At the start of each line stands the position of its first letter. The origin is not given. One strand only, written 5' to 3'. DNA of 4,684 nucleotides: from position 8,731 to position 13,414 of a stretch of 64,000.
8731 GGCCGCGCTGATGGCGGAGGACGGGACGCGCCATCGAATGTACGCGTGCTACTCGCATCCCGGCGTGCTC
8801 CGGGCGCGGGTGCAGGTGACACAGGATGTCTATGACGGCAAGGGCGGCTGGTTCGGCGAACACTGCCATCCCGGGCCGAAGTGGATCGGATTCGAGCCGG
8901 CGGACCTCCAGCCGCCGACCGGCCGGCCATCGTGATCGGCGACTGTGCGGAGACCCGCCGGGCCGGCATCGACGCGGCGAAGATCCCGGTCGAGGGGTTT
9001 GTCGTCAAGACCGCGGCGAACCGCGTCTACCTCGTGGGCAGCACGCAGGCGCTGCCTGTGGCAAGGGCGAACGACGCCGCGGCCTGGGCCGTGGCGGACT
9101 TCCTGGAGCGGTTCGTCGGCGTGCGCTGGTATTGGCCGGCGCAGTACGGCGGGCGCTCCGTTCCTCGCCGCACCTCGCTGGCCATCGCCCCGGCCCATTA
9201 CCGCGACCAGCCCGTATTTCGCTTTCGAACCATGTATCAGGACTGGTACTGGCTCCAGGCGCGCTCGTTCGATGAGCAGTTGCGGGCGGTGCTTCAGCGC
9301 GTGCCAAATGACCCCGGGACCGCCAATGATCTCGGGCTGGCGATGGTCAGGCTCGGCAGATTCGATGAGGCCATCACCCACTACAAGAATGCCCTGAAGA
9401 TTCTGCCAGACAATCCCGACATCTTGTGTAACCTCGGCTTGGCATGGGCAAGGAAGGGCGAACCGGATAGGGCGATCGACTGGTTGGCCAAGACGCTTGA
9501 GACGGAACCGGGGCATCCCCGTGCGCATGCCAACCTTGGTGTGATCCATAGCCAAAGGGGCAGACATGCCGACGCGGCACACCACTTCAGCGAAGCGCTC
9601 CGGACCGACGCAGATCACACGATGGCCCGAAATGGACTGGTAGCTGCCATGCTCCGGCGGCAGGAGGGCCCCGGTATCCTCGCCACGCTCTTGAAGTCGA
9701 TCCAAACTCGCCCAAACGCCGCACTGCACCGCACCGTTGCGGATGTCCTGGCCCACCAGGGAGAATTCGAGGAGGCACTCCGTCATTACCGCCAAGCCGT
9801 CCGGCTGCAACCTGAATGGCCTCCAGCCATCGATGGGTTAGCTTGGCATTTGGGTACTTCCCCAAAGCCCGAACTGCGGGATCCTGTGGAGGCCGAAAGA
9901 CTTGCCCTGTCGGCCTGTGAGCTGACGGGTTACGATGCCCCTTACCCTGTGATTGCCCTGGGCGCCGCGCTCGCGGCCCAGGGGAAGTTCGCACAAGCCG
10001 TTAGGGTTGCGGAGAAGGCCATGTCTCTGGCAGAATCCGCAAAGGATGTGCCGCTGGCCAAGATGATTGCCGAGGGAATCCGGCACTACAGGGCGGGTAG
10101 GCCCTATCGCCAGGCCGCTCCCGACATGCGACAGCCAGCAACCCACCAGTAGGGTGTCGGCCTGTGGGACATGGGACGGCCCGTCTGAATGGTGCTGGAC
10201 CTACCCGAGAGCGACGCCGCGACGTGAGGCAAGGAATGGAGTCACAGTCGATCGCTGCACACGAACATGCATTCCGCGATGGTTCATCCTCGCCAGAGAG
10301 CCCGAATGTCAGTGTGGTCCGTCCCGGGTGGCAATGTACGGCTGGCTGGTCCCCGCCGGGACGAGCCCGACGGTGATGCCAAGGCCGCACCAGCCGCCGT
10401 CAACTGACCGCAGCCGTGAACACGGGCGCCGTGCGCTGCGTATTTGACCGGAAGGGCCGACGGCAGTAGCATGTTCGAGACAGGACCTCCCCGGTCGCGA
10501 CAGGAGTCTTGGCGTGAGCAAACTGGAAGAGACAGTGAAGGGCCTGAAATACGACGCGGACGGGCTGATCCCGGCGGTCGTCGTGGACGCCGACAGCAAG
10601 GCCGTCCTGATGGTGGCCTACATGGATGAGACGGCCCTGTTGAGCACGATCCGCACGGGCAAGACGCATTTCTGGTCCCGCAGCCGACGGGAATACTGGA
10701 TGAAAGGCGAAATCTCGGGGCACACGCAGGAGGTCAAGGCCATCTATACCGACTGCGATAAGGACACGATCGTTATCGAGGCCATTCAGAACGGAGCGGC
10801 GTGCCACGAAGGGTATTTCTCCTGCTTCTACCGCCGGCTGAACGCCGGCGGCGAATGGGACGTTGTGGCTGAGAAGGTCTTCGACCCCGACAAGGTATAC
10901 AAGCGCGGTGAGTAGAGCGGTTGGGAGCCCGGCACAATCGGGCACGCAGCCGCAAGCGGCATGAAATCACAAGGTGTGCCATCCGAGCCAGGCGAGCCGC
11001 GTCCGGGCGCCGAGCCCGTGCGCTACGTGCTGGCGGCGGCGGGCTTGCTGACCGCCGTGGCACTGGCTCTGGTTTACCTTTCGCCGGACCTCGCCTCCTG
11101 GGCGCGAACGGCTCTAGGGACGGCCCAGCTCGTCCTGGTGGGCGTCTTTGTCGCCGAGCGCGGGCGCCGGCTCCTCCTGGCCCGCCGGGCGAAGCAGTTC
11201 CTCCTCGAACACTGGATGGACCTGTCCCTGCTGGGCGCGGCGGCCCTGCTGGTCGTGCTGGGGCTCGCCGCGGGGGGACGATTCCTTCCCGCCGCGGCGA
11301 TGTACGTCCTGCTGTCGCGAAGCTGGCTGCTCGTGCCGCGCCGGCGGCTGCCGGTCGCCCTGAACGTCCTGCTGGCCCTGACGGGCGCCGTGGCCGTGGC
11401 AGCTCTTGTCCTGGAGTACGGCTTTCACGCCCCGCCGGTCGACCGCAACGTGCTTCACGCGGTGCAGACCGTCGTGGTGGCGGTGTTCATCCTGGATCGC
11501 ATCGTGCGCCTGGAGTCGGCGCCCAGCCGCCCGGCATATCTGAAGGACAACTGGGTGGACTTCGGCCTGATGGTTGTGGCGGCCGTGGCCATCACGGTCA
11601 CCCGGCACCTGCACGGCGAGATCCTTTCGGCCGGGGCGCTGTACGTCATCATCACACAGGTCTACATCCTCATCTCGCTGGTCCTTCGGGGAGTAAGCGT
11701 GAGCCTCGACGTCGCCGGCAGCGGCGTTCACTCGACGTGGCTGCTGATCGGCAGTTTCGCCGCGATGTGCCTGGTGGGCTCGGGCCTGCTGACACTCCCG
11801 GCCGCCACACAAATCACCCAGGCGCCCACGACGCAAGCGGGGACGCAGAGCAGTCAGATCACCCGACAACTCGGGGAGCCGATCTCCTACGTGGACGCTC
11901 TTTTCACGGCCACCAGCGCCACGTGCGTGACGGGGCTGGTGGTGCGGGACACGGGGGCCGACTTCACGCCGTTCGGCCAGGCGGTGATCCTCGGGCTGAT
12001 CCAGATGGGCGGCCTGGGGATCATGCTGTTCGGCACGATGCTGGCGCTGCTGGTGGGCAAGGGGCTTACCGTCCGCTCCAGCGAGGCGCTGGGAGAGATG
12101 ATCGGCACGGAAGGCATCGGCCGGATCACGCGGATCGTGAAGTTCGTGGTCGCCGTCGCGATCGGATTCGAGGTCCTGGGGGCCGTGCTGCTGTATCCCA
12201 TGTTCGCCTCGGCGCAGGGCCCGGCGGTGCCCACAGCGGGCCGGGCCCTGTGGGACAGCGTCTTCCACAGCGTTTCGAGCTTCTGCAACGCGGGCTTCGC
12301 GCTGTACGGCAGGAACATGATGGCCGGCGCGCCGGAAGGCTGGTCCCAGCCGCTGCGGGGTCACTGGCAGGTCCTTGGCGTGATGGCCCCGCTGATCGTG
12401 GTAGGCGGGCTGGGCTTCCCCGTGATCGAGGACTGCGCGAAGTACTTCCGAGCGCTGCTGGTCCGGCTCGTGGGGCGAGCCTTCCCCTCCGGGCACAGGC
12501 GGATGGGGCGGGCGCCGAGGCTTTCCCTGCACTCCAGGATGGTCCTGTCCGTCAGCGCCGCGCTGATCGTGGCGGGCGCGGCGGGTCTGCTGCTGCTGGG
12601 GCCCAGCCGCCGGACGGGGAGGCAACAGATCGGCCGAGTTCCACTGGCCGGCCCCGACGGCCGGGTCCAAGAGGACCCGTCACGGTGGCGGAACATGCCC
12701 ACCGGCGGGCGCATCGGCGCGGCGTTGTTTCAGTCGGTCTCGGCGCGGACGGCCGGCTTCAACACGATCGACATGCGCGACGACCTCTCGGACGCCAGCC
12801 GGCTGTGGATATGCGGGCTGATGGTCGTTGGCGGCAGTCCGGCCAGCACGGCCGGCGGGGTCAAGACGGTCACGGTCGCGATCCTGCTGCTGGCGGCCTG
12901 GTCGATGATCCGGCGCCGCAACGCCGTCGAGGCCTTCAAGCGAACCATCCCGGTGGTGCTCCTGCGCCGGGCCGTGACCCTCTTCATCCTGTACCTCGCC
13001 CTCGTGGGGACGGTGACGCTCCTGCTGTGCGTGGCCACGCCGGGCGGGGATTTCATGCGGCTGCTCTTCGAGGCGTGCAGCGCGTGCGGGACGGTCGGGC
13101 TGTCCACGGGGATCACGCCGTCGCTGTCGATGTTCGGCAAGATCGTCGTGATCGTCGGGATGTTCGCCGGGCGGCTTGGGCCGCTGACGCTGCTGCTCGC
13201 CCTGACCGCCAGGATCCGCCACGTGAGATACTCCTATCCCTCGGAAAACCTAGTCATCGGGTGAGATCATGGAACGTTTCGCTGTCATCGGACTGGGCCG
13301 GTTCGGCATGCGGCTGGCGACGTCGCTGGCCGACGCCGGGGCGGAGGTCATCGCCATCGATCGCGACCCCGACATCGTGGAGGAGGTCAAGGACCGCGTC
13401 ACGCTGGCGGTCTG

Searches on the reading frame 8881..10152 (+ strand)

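Call 38: search_protein_families(library=pfam, proteins=[window:8881-10152:+], max_evalue=0.000001)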
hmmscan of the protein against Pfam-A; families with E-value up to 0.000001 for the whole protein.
window:8881-10152:+ (423 aa): 19 families
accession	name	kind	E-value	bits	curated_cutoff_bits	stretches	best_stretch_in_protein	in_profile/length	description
PF07719.23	TPR_2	-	1.3e-33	112.8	27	0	280-312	1-33/34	Tetratricopeptide repeat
PF00515.34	TPR_1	-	3.2e-29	99.9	27.8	0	151-178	7-34/34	Tetratricopeptide repeat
PF13414.12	TPR_11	-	1.6e-24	85.8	26.8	1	152-193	1-42/42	TPR repeat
PF13424.12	TPR_12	-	1.7e-24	86.3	30.1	1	148-207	6-73/77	Tetratricopeptide repeat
PF13428.12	TPR_14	-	8.1e-22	75.9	23.5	0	150-186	6-42/44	Tetratricopeptide repeat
PF14559.12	TPR_19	-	6.2e-19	68.5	25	1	158-217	4-63/68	Tetratricopeptide repeat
PF13432.12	TPR_16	-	5.3e-18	65.6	32.7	1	150-212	2-64/65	Tetratricopeptide repeat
PF13176.12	TPR_7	-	7.6e-18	63.5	27.9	0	151-180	5-34/36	Tetratricopeptide repeat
PF13374.12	TPR_10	-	2.3e-17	62.8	27.5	0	287-309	9-31/42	Tetratricopeptide repeat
PF13181.12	TPR_8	-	7.5e-15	54.2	25.7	0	151-177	7-33/34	Tetratricopeptide repeat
PF07721.20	TPR_4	-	8.9e-15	54.2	27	0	357-378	4-25/26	Tetratricopeptide repeat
PF13431.12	TPR_17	-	1.2e-14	53.6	24.4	0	167-199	1-33/34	Tetratricopeptide repeat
PF23914.1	TPR_CcmH_CycH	-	3.7e-10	40.3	42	1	133-241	38-149/158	Cytochrome c-type biogenesis protein H TPR domain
PF13429.12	TPR_15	-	1.3e-08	35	26.2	0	280-336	146-203/280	Tetratricopeptide repeat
PF13371.12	TPR_9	-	3.5e-08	33.8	35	0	136-181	17-65/73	Tetratricopeptide repeat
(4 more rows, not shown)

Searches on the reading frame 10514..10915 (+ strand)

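Call 38: search_protein_families(library=pfam, proteins=[window:10514-10915:+], max_evalue=0.000001)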
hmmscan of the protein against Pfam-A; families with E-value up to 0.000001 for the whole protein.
window:10514-10915:+ (133 aa): 1 family
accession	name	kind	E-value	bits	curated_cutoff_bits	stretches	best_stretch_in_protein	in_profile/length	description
PF01502.23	PRA-CH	-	3.1e-32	110.7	27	1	33-106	1-74/74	Phosphoribosyl-AMP cyclohydrolase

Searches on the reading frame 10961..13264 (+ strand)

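Call 38: search_protein_families(library=pfam, proteins=[window:10961-13264:+], max_evalue=0.000001)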
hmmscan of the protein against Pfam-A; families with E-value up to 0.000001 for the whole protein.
window:10961-13264:+ (767 aa): 1 family
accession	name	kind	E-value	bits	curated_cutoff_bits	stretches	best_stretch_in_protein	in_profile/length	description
PF02386.22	TrkH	-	9.2e-53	179.9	27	2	578-747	309-489/502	Cation transport protein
